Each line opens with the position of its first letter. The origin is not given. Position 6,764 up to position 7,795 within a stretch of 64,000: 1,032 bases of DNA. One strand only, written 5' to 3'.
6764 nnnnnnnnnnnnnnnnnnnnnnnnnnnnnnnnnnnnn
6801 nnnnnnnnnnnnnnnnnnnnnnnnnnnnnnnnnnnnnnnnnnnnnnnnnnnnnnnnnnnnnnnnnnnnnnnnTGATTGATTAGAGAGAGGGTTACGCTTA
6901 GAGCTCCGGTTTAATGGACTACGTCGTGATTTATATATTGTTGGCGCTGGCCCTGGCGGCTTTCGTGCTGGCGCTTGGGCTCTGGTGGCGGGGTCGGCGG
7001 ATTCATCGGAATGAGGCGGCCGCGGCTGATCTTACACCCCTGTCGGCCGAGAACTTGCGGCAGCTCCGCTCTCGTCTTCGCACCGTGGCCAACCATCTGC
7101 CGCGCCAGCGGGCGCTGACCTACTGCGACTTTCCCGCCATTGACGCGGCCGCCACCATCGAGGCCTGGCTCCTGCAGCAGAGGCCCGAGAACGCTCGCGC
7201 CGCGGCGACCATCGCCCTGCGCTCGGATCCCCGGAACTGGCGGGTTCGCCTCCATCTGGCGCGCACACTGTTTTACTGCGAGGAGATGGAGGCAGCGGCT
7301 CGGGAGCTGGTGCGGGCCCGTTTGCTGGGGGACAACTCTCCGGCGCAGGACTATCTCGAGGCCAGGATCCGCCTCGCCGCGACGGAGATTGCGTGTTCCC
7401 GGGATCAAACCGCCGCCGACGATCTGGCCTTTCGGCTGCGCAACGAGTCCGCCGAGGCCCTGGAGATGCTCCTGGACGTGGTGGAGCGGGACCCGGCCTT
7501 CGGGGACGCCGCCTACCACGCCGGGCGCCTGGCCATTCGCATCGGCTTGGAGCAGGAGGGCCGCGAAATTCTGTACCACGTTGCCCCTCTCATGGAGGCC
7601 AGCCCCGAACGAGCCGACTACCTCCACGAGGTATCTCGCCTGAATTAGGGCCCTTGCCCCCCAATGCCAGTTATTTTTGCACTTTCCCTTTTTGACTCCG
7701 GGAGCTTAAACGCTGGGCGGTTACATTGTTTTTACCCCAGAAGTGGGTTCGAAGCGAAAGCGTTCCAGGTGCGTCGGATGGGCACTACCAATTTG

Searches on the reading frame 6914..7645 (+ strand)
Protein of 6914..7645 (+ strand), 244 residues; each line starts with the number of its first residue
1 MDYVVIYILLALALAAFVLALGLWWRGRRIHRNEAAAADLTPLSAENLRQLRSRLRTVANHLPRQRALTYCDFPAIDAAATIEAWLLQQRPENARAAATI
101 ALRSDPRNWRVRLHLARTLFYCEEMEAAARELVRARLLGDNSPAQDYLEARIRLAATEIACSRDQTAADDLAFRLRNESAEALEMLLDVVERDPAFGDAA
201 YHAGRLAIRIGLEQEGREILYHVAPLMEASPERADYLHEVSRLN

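Call 68: search_protein_families(library=pfam, proteins=[window:6914-7645:+], max_evalue=0.001)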
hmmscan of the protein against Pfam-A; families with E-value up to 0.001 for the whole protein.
window:6914-7645:+ (244 aa): 2 families
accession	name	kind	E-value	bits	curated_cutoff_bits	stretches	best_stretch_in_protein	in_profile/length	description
PF14559.12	TPR_19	-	5e-06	27.2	25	0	87-152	3-68/68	Tetratricopeptide repeat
PF14561.12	TPR_20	-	5.2e-05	23.9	25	0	176-200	35-59/90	Tetratricopeptide repeat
